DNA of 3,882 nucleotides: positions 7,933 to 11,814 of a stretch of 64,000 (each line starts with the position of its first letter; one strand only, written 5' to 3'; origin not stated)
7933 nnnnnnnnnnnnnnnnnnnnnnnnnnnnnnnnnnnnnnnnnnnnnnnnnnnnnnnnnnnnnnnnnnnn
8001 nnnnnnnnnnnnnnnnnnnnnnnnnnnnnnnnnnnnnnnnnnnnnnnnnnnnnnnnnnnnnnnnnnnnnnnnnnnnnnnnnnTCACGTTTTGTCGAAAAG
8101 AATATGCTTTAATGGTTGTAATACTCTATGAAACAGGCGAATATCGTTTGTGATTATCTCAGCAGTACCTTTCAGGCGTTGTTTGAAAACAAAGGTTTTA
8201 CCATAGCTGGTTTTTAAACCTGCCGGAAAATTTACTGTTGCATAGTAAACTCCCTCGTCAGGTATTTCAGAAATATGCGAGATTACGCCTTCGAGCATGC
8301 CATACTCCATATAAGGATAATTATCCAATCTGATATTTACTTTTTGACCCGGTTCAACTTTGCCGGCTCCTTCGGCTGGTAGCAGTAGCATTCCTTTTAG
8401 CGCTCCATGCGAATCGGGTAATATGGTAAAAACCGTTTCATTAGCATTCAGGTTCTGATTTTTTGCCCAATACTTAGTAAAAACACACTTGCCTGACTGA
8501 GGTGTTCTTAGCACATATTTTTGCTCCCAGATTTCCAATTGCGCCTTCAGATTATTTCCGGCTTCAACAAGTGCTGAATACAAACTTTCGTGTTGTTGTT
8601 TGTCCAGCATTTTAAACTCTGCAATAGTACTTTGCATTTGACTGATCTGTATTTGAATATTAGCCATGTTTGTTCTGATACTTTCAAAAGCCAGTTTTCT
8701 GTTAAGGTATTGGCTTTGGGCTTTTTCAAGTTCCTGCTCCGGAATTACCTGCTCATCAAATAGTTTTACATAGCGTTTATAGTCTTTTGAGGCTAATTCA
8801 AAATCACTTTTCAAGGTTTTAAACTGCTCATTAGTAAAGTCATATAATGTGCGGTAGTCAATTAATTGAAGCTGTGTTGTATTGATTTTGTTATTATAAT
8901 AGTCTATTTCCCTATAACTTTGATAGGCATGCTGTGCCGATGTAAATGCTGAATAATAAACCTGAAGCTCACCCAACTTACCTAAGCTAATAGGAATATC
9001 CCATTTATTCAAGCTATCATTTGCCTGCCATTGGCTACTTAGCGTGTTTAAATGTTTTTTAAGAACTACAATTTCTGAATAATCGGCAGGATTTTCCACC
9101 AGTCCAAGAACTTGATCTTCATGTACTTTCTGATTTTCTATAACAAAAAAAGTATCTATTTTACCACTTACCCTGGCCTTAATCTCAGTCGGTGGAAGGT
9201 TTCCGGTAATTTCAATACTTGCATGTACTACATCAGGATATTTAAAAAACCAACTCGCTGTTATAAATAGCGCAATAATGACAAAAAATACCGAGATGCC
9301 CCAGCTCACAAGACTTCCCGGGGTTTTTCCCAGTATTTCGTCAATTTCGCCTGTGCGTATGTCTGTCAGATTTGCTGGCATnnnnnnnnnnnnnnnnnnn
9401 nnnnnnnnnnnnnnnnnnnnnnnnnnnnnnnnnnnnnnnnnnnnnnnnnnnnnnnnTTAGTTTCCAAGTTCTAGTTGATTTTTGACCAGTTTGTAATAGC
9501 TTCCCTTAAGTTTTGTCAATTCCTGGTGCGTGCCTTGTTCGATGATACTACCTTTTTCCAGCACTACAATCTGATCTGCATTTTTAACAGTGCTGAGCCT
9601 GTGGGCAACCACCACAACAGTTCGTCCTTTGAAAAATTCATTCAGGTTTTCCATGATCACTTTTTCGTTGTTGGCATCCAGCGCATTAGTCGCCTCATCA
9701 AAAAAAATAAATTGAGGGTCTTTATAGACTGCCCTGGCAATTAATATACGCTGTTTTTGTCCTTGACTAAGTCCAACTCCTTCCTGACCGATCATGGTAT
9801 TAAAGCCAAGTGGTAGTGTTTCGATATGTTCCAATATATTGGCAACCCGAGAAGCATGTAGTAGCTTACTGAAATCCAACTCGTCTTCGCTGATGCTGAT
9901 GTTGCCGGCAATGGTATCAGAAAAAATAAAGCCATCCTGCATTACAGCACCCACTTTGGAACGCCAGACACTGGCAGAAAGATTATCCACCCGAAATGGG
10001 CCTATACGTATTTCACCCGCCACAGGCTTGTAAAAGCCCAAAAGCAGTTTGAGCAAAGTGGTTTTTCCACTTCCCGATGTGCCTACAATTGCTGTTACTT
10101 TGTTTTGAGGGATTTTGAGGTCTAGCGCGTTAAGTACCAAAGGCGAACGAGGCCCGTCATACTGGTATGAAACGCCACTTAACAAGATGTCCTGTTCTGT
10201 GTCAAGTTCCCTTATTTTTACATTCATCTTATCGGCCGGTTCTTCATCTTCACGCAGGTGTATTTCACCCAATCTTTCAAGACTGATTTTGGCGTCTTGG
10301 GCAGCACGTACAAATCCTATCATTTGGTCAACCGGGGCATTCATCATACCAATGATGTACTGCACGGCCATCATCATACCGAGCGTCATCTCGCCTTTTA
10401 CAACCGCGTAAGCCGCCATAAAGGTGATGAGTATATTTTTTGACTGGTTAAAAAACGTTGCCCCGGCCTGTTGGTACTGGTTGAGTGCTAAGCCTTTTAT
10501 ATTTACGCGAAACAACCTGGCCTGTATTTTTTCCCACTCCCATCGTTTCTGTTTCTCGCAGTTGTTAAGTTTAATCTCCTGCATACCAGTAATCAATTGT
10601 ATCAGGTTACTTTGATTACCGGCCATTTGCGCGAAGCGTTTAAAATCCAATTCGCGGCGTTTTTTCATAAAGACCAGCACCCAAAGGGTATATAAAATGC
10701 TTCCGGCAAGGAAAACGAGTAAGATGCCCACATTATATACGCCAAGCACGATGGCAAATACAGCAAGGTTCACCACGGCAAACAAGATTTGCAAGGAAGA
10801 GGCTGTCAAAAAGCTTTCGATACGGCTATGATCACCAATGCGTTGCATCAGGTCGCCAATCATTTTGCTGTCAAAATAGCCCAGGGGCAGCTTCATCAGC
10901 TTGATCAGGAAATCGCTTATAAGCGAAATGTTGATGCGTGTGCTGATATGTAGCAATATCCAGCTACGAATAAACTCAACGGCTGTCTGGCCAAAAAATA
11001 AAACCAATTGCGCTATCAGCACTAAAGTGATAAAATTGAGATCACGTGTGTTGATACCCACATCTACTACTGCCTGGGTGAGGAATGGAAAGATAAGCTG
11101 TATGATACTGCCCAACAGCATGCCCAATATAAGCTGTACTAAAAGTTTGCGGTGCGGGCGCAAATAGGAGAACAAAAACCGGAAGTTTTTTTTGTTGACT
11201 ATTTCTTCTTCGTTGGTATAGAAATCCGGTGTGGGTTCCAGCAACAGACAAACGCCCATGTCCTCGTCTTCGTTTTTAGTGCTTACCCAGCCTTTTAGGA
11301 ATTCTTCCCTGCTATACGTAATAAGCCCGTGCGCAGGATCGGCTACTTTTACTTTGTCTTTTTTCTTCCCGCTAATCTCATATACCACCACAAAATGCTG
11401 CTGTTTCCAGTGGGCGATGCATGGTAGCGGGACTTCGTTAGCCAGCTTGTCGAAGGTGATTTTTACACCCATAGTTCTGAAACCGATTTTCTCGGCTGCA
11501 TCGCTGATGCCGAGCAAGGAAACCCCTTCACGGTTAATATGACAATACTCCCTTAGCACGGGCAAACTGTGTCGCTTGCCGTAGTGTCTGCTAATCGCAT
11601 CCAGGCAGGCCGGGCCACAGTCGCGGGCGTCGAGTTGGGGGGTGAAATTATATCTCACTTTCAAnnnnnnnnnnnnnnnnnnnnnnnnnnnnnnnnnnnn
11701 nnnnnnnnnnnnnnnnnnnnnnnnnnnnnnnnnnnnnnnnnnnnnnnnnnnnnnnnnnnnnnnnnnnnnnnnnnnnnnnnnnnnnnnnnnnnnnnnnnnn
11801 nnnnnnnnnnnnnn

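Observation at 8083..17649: Complete GG-leader radical-SAM + pseudo-rSAM RiPP operon with Gly4-S/T-T-P-x-CxCxCxC core peptides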

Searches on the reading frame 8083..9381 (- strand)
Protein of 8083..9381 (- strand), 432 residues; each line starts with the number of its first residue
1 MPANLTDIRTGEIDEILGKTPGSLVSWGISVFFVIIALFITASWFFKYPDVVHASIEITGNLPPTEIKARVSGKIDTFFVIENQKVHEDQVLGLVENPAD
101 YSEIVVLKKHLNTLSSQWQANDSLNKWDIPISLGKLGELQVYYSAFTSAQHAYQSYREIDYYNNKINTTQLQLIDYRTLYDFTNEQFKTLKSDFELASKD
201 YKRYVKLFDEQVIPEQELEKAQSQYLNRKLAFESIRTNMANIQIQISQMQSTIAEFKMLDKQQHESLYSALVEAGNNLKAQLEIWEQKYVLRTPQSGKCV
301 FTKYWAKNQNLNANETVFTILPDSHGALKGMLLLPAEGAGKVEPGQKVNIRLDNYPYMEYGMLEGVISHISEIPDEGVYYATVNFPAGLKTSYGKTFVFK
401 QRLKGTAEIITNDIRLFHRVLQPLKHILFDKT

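Call 5: search_protein_families(library=ncbifam, proteins=[window:8083-9381:-], max_evalue=0.01)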
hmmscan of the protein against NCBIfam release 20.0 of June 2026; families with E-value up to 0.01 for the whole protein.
window:8083-9381:- (432 aa): 9 families
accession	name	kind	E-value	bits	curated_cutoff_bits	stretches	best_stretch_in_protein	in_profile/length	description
TIGR01843.1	type_I_hlyD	subfamily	1e-19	70.9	208.65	1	28-425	7-412/422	HlyD family type I secretion periplasmic adaptor subunit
TIGR00998.1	8a0101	subfamily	1.7e-12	46.9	390.8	1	31-371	10-282/334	EmrA/EmrK family multidrug efflux transporter periplasmic adaptor subunit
TIGR01730.1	RND_mfp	subfamily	2.2e-12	46.6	94.9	1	175-249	61-135/322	efflux RND transporter periplasmic adaptor subunit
TIGR03794.1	NHLM_micro_HlyD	equivalog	2.7e-10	39.8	156.2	1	66-374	60-340/421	NHLP bacteriocin system secretion protein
TIGR00999.1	8a0102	subfamily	7.6e-09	35.1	319.3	1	185-244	27-86/271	CzcB/NccB family metal efflux transporter periplasmic adaptor subunit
NF002939.0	PRK03598.1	equivalog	2.8e-07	30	393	1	185-371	115-284/332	secretion protein HlyD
NF007785.0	PRK10476.1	equivalog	8.1e-06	24.9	376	1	157-258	93-194/347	multidrug transporter subunit MdtN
TIGR02971.1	heterocyst_DevB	subfamily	3.6e-05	23.3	129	1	186-298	105-214/327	ABC exporter membrane fusion protein, DevB family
NF008606.0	PRK11578.1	equivalog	6e-05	22.3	342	0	66-121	63-118/371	macrolide transporter subunit MacA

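Call 6: search_protein_families(library=pfam, proteins=[window:8083-9381:-], max_evalue=0.01)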
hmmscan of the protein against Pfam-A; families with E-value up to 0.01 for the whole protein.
window:8083-9381:- (432 aa): 2 families
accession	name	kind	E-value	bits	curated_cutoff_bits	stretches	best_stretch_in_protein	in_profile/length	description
PF02321.23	OEP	-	0.0017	18.7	22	1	160-248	96-184/187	Outer membrane efflux protein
PF13533.13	Biotin_lipoyl_2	-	0.0044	17.3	29.8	0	66-92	2-28/32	Biotin-lipoyl like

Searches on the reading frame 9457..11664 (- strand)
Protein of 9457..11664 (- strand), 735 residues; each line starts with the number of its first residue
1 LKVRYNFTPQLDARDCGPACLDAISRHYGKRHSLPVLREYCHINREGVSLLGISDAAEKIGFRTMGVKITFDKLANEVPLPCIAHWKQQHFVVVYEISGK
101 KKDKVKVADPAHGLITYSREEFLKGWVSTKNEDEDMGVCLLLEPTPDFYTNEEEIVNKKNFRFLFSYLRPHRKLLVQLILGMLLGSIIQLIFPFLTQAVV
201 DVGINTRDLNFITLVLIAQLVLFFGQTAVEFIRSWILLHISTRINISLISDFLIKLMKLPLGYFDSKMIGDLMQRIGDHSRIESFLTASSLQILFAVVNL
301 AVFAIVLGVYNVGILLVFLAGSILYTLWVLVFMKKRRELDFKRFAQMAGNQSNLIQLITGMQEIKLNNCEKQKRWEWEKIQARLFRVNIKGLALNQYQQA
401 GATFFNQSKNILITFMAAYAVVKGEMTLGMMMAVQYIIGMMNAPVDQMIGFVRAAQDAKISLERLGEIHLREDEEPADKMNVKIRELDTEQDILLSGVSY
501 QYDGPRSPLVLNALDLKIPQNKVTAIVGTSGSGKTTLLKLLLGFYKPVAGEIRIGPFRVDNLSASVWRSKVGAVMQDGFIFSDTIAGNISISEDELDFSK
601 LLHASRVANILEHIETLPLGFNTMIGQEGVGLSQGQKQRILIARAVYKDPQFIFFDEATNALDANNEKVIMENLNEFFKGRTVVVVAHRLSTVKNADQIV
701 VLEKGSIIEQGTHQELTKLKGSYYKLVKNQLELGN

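Call 5: search_protein_families(library=ncbifam, proteins=[window:9457-11664:-], max_evalue=0.01)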
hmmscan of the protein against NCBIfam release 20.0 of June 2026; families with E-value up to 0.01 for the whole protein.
window:9457-11664:- (735 aa): 191 families (the best 25 are shown)
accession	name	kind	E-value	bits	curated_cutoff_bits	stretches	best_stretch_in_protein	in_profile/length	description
TIGR03796.1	NHLM_micro_ABC1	equivalog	4.7e-131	438.3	853.3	1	10-728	7-710/710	NHLP family bacteriocin export ABC transporter peptidase/permease/ATPase subunit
TIGR01846.1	type_I_sec_HlyB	subfamily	1.1e-125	420.6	725.55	1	21-731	5-693/694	type I secretion system permease/ATPase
TIGR01193.1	bacteriocin_ABC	subfamily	1.7e-123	413.6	523.85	1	10-728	1-707/708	peptide cleavage/export ABC transporter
TIGR03375.1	type_I_sec_LssB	subfamily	4.4e-101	339.3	693.1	1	20-717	6-689/696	type I secretion system permease/ATPase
TIGR03797.1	NHLM_micro_ABC2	equivalog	1.2e-94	318.2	709.4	1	162-731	125-686/686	NHLP bacteriocin export ABC transporter permease/ATPase subunit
TIGR02203.1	MsbA_lipidA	equivalog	1.4e-90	304.5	602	1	161-730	2-569/572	lipid A export permease/ATP-binding protein MsbA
NF052233.1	CphA_assoc_ABC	equivalog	7.4e-88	295.7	880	1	164-732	175-745/766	cyanophycin metabolism-associated ABC transporter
TIGR02204.1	MsbA_rel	hypoth_equivalog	4.6e-87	293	780.4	1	159-730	4-575/576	ABC transporter, permease/ATP-binding protein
NF045513.1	HepA_fam_ABC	equivalog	3.7e-84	283.3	725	1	214-730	100-609/610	heterocyst formation ABC transporter subunit HepA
NF008381.0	PRK11176.1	equivalog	6.7e-78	262.5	867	1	151-731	3-580/582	lipid A ABC transporter ATP-binding protein/permease MsbA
NF045998.1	cleave_ABC_plasm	equivalog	2.7e-74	250.7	500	1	10-698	2-670/673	Mbov_0121 family peptidase domain-containing ABC transporter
TIGR00958.1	3a01208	subfamily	4e-71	240.2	874.6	1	150-727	138-711/711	antigen peptide transporter 2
TIGR01842.1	type_I_sec_PrtD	subfamily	2.8e-70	237.4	510.15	1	172-717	5-541/544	type I secretion system permease/ATPase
NF010178.0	PRK13657.1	equivalog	8.6e-68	229.2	733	1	165-730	11-570/588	glucan ABC transporter ATP-binding protein/ permease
NF008056.1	PRK10790.1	equivalog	5.3e-61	206.8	746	1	162-731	12-576/584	SmdB family multidrug efflux ABC transporter permease/ATP-binding protein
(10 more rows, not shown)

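Call 6: search_protein_families(library=pfam, proteins=[window:9457-11664:-], max_evalue=0.01)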
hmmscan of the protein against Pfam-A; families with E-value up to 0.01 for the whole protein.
window:9457-11664:- (735 aa): 8 families
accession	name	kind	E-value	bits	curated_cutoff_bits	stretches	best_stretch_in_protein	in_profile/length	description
PF03412.21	Peptidase_C39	-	3.2e-34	118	22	1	5-126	2-121/133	Peptidase C39 family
PF00664.28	ABC_membrane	-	1.8e-31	110.3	28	1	179-444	5-273/274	ABC transporter transmembrane region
PF00005.33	ABC_tran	-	3.9e-27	96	25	1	511-660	1-137/137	ABC transporter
PF02463.25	SMC_N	-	1.3e-08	35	40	1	632-702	137-211/220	RecF/RecN/SMC N terminal domain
PF13401.12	AAA_22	-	0.00026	21.7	27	1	522-679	6-109/130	AAA domain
PF13555.12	AAA_29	-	0.0026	17.9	27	1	516-538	17-39/61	P-loop containing region of AAA domain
PF25199.1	nSTAND_NTPase5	-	0.0074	16.6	34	0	520-539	40-59/145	Novel STAND NTPase 5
PF03193.22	RsgA_GTPase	-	0.0079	16.5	30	0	520-546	105-131/174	RsgA GTPase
